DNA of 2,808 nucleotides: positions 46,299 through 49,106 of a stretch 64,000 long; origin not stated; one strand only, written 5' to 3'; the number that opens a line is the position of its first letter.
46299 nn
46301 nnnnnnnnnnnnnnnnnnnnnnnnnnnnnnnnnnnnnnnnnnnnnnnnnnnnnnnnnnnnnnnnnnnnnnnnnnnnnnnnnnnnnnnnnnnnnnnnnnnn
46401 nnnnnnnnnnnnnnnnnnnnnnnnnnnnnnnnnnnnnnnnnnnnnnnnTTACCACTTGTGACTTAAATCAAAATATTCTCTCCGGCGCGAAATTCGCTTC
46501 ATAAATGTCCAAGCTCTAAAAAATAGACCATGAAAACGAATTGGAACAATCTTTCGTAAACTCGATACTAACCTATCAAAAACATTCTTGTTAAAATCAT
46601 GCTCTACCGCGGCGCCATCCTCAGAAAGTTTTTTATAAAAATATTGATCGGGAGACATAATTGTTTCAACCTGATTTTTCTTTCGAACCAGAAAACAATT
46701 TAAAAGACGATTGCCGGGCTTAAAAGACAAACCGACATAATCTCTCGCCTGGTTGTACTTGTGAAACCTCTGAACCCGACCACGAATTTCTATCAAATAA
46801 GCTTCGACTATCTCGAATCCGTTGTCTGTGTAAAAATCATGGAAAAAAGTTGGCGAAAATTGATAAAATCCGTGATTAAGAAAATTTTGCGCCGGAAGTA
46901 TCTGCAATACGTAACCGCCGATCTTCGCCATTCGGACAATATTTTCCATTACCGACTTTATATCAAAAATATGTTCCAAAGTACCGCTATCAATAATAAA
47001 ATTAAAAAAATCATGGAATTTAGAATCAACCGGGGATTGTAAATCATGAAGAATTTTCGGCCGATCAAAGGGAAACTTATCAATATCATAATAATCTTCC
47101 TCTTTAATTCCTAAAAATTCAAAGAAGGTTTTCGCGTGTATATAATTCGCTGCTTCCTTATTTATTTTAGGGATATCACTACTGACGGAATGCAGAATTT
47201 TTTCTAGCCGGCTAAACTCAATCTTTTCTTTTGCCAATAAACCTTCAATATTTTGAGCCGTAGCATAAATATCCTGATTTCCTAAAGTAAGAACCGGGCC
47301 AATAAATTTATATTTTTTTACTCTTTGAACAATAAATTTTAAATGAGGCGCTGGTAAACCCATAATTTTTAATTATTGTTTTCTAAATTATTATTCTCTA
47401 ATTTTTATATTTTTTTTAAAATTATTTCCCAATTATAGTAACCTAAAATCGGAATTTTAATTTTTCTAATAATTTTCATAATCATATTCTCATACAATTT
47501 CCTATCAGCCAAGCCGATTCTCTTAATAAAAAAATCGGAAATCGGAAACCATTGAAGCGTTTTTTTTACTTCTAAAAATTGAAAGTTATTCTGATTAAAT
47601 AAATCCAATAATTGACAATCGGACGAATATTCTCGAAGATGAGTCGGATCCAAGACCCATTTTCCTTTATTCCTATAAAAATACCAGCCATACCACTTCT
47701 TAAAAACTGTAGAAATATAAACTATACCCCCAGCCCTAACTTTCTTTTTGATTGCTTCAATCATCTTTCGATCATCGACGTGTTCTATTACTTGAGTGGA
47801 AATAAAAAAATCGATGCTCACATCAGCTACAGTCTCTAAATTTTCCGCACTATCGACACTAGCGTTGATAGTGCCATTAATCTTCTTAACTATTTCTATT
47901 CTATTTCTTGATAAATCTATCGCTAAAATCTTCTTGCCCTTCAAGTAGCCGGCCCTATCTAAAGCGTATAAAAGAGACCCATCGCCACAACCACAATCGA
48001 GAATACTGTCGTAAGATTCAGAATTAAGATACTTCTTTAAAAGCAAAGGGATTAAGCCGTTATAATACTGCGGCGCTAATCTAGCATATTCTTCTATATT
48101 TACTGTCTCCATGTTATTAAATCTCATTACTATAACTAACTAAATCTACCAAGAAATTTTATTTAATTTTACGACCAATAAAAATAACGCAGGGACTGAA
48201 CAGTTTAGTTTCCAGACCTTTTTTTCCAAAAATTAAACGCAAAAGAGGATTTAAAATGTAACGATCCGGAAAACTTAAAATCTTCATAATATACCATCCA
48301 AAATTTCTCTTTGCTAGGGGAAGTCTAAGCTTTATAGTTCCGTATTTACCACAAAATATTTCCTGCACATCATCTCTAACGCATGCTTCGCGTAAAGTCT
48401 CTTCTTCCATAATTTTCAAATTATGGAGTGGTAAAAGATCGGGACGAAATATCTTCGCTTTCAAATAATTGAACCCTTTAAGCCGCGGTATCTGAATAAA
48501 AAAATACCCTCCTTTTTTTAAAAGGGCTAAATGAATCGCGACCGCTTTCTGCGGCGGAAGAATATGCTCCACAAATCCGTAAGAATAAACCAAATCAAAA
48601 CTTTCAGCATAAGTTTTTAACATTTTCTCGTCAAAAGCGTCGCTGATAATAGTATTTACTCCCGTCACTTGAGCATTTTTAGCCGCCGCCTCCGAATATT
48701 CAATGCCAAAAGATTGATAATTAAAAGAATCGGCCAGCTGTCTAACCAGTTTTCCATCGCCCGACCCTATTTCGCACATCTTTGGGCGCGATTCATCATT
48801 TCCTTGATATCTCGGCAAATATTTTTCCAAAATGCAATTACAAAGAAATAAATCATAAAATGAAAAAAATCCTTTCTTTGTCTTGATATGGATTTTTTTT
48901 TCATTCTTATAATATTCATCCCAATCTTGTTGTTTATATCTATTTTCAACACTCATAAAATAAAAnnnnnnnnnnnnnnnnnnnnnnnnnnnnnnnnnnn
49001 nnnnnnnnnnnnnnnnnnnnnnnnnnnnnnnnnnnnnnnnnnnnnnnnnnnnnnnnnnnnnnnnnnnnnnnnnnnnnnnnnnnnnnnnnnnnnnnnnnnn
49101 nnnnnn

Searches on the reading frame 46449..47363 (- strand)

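Call 9: search_protein_families(library=pfam, proteins=[window:46449-47363:-], max_evalue=0.01)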
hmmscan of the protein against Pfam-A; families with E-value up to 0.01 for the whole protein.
window:46449-47363:- (304 aa): 1 family
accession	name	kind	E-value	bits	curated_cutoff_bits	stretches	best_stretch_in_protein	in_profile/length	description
PF13489.12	Methyltransf_23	-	0.0042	17.3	27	1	110-161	72-123/164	Methyltransferase domain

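Call 31: search_protein_families(library=pfam, proteins=[window:46449-47363:-], max_evalue=10)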
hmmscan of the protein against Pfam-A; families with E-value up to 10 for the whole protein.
window:46449-47363:- (304 aa): 4 families
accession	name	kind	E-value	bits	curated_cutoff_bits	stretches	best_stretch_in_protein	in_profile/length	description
PF13489.12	Methyltransf_23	-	0.0042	17.3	27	1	110-161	72-123/164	Methyltransferase domain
PF08242.18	Methyltransf_12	-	0.015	16.5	30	1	119-151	65-97/98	Methyltransferase domain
PF13847.12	Methyltransf_31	-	0.015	15.4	27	1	114-153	72-108/145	Methyltransferase domain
PF08241.18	Methyltransf_11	-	0.03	15.4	21.2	1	115-153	55-94/95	Methyltransferase domain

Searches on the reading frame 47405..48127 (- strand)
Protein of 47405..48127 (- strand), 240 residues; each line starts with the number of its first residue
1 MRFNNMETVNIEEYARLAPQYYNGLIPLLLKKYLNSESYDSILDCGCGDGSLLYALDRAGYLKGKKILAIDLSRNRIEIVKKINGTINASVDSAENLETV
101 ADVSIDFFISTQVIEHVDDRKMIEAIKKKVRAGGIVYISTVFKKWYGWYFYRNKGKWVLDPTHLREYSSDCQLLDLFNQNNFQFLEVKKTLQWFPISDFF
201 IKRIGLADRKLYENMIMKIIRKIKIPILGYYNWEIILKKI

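Call 9: search_protein_families(library=pfam, proteins=[window:47405-48127:-], max_evalue=0.01)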
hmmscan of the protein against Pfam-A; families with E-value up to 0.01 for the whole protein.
window:47405-48127:- (240 aa): 11 families
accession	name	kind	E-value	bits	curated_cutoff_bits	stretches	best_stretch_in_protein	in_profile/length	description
PF13489.12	Methyltransf_23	-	1.5e-13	51.3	27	1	20-186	7-163/164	Methyltransferase domain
PF08241.18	Methyltransf_11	-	3.7e-12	47.1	21.2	1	43-138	1-95/95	Methyltransferase domain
PF13649.12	Methyltransf_25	-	1.4e-10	42.1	27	1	42-134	1-97/97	Methyltransferase domain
PF13847.12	Methyltransf_31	-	4.3e-09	36.6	27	1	40-142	5-113/145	Methyltransferase domain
PF08242.18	Methyltransf_12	-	2.9e-07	31.6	30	1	43-135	1-97/98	Methyltransferase domain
PF07021.18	MetW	-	4e-06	27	21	1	41-139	16-108/193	Methionine biosynthesis protein MetW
PF02353.26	CMAS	-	5.9e-05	23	27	1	34-150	58-176/273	Mycolic acid cyclopropane synthetase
PF13679.12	Methyltransf_32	-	0.0021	18.4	27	1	25-90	12-79/143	Methyltransferase domain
PF06325.19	PrmA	-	0.0033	17.4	22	1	38-143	161-263/296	Ribosomal protein L11 methyltransferase (PrmA)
PF13965.12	SID-1_RNA_chan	-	0.0059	15.6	28.7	1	126-181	504-559/594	dsRNA-gated channel SID-1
PF03848.20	TehB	-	0.0062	16.4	20.4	1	42-138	34-132/193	Tellurite resistance protein TehB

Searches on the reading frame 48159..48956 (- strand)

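Call 9: search_protein_families(library=pfam, proteins=[window:48159-48956:-], max_evalue=0.01)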
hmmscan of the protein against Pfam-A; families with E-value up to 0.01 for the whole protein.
window:48159-48956:- (265 aa): 8 families
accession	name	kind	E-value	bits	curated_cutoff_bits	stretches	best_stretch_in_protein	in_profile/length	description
PF13489.12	Methyltransf_23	-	6.1e-12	46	27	1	44-158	10-120/164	Methyltransferase domain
PF08241.18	Methyltransf_11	-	4.2e-11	43.8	21.2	1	62-154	2-95/95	Methyltransferase domain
PF13847.12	Methyltransf_31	-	1.1e-09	38.5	27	1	58-158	5-113/145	Methyltransferase domain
PF08242.18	Methyltransf_12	-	2.5e-08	35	30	1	62-152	2-98/98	Methyltransferase domain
PF13649.12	Methyltransf_25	-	6e-08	33.7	27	1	62-150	3-97/97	Methyltransferase domain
PF07021.18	MetW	-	0.00066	19.8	21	1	59-124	16-80/193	Methionine biosynthesis protein MetW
PF08123.19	DOT1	-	0.0037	17.3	23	1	61-97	47-84/205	Histone methylation protein DOT1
PF02353.26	CMAS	-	0.0075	16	27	0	60-135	66-143/273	Mycolic acid cyclopropane synthetase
